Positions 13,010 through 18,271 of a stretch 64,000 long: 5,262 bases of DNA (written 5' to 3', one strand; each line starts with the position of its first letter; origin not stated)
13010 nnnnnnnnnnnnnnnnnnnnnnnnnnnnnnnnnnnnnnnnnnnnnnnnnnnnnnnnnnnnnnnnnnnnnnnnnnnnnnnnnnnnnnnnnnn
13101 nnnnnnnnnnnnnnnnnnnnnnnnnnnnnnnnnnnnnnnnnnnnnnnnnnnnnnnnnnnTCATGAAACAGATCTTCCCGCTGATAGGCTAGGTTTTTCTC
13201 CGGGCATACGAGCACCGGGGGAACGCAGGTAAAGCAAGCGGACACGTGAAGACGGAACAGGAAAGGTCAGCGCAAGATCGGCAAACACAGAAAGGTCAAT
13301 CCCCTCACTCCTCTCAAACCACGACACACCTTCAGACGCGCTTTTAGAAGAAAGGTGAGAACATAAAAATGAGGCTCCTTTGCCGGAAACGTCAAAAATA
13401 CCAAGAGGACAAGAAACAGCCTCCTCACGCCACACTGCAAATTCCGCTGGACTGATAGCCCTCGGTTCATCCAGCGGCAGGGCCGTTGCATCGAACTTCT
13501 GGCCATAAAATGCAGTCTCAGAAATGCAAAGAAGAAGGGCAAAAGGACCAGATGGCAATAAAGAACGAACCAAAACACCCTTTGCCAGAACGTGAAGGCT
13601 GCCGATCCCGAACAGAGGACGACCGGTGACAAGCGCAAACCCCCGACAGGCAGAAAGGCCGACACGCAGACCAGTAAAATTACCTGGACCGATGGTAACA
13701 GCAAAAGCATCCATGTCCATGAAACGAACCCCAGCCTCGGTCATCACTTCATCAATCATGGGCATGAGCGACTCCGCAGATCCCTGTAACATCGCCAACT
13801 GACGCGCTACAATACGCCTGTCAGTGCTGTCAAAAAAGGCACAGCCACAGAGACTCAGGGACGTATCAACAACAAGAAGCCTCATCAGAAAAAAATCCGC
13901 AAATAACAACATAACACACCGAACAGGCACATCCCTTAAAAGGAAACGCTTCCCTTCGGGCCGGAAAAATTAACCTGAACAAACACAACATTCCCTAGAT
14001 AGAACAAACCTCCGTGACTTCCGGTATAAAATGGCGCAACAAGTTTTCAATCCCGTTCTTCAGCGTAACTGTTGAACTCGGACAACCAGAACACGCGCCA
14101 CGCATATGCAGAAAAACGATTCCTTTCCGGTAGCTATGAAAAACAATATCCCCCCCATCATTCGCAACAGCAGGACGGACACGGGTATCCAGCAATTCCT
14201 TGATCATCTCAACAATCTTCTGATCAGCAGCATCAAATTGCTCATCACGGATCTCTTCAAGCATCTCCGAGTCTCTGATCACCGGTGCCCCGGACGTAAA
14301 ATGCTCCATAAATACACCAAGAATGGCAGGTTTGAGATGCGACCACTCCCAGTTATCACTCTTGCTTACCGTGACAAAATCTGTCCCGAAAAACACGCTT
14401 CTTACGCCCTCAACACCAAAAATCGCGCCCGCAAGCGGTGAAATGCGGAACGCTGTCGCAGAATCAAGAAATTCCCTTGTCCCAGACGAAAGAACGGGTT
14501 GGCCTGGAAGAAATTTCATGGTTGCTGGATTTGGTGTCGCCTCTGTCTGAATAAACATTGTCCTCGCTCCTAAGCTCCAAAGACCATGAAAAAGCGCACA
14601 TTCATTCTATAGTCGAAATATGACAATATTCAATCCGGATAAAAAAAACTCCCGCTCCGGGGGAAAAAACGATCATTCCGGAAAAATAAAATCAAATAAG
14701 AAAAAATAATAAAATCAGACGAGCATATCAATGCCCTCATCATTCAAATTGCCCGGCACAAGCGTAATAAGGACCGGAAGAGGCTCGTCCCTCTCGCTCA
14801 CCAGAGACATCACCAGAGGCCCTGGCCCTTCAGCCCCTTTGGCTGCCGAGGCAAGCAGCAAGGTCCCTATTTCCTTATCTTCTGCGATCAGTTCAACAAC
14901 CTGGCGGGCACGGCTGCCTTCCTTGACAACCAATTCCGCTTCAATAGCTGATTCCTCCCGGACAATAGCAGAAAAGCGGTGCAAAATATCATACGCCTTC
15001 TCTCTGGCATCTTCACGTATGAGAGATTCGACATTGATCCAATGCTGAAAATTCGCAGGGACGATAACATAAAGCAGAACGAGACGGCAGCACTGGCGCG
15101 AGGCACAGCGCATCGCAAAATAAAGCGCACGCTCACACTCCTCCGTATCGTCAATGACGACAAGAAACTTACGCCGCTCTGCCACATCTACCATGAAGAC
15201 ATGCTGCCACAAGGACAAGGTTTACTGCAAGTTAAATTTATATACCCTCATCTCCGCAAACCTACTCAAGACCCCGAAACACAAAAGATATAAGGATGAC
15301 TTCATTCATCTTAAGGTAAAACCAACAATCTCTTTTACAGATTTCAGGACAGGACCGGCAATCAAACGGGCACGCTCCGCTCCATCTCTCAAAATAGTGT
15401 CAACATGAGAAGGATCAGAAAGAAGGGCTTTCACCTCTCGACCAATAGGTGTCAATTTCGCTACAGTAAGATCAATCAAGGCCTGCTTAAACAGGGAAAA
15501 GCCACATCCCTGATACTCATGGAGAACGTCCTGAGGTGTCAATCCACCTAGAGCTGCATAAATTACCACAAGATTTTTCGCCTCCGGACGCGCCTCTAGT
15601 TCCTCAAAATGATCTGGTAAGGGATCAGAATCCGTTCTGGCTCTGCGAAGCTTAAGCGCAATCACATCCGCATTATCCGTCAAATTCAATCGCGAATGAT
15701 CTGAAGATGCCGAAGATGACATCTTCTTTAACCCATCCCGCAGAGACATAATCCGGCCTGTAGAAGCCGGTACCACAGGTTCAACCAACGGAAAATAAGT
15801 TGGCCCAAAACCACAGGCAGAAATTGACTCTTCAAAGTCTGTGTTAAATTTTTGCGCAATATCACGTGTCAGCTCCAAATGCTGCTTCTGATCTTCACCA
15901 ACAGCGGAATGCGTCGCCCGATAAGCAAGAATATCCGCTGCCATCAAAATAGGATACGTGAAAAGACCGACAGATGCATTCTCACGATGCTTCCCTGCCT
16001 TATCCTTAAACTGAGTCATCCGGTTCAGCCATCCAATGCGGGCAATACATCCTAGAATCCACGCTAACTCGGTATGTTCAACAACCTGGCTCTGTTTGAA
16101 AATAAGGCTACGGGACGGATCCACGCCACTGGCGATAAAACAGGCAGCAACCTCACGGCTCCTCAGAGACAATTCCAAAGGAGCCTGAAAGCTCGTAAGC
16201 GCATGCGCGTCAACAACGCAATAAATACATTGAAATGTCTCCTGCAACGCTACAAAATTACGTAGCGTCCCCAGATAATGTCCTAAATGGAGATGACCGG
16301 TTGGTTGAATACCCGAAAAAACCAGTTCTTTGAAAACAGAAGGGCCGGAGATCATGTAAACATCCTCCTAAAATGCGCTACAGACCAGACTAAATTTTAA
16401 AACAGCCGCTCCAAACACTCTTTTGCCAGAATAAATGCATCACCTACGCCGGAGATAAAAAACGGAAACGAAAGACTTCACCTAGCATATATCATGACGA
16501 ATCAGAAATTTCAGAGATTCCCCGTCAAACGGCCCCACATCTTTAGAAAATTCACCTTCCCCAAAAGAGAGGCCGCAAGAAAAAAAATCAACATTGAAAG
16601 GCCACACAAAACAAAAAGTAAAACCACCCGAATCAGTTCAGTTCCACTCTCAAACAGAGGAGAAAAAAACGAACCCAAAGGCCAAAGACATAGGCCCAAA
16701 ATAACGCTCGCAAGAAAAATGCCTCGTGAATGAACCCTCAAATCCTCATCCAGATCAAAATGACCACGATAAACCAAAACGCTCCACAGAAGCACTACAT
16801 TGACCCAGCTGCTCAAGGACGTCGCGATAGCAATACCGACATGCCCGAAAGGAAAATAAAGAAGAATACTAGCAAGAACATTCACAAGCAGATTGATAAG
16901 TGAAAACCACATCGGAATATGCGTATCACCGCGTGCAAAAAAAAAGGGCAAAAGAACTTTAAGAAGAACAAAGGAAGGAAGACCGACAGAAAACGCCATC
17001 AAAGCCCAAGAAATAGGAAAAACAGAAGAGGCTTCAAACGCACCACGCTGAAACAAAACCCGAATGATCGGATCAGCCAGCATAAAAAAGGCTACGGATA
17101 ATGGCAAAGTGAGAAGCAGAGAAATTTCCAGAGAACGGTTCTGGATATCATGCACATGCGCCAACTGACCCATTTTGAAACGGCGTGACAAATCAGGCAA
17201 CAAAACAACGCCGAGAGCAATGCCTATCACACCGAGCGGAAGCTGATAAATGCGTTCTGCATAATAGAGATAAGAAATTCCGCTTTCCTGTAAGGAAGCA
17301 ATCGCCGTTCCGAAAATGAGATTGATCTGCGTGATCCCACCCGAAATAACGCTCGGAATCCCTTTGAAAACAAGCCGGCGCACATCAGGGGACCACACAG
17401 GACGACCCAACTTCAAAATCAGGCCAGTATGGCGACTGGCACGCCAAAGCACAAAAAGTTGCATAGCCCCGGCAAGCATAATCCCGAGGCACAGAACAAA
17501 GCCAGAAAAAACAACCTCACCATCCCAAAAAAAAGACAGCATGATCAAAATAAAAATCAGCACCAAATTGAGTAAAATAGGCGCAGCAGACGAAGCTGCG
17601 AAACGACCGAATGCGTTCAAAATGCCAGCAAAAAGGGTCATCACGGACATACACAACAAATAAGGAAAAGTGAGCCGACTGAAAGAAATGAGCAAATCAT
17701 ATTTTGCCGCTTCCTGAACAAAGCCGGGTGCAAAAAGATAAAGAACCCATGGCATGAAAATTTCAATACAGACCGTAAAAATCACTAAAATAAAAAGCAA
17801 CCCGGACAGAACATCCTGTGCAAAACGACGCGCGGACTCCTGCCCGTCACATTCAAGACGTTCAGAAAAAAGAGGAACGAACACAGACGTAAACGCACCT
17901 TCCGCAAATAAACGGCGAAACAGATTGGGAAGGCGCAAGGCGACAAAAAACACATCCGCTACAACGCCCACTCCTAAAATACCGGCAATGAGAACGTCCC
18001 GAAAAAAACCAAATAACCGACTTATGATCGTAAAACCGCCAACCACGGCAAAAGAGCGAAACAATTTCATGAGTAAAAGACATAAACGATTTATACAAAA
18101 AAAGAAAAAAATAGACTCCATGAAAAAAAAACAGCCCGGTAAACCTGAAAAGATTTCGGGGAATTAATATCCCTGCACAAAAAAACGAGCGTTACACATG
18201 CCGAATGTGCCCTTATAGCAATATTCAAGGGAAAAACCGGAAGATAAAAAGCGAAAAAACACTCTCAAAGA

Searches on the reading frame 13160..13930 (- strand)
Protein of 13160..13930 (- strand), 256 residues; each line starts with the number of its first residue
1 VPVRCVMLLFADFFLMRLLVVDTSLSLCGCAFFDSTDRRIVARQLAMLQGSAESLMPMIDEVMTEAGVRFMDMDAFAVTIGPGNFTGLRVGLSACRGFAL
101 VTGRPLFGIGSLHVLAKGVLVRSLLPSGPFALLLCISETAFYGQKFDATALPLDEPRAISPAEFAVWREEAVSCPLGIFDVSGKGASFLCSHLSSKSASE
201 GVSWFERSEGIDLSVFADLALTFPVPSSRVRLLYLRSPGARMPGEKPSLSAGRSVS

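Call 46: search_protein_families(library=pfam, proteins=[window:13160-13930:-], max_evalue=0.00001)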
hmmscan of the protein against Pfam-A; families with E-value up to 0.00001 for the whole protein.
window:13160-13930:- (256 aa): 1 family
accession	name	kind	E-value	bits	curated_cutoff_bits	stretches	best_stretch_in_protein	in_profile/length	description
PF00814.31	TsaD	-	2.6e-19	70.4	24.8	1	52-133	30-108/264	tRNA N6-adenosine threonylcarbamoyltransferase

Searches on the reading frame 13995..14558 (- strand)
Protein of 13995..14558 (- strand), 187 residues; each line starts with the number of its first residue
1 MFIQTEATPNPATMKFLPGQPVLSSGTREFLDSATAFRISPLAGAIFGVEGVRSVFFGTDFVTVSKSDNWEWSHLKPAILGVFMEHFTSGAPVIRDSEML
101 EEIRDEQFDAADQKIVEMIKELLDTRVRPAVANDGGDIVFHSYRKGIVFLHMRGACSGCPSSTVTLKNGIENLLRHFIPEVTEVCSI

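Call 46: search_protein_families(library=pfam, proteins=[window:13995-14558:-], max_evalue=0.00001)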
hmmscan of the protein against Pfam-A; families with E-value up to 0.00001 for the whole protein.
window:13995-14558:- (187 aa): 2 families
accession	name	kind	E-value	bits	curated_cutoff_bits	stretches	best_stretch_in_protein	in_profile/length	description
PF08712.16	Nfu_N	-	5.9e-30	103.6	27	1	3-90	1-88/88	Scaffold protein Nfu/NifU N terminal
PF01106.22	NifU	-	5.4e-27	94.2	27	1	119-184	1-66/67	NifU-like domain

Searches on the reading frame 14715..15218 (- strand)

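Call 46: search_protein_families(library=pfam, proteins=[window:14715-15218:-], max_evalue=0.00001)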
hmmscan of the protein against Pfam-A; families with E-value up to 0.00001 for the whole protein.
window:14715-15218:- (167 aa): 1 family
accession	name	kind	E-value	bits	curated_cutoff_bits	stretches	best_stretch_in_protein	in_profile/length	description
PF00582.32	Usp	-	5e-11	43.8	24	1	15-126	2-113/141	Universal stress protein family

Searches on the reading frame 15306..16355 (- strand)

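Call 46: search_protein_families(library=pfam, proteins=[window:15306-16355:-], max_evalue=0.00001)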
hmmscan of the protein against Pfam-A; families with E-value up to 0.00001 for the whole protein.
window:15306-16355:- (349 aa): 1 family
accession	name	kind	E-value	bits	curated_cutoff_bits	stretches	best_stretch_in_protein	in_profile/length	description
PF00579.31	tRNA-synt_1b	-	1.1e-62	212.5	21.1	1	12-284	8-272/292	tRNA synthetases class I (W and Y)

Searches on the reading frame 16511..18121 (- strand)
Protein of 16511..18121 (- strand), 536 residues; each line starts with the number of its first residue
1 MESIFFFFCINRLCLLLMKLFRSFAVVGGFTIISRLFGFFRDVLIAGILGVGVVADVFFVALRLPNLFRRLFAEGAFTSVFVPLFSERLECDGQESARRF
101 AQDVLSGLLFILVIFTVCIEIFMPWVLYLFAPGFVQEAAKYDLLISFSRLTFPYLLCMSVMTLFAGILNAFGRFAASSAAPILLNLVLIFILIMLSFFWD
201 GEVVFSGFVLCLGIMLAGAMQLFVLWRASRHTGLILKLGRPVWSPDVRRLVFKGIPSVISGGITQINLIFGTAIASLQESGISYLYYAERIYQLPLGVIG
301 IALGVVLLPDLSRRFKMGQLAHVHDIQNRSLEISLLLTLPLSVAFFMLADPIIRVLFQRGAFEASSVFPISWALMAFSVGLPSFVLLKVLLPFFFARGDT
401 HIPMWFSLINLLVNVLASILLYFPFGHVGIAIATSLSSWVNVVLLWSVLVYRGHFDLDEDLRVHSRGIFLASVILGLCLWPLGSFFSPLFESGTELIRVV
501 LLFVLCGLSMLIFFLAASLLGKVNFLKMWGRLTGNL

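Call 46: search_protein_families(library=pfam, proteins=[window:16511-18121:-], max_evalue=0.00001)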
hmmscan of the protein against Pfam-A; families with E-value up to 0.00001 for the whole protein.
window:16511-18121:- (536 aa): 1 family
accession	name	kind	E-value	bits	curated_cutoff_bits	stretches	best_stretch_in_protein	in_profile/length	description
PF03023.19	MurJ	-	2.8e-109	366.2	27.4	1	45-499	1-449/451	Lipid II flippase MurJ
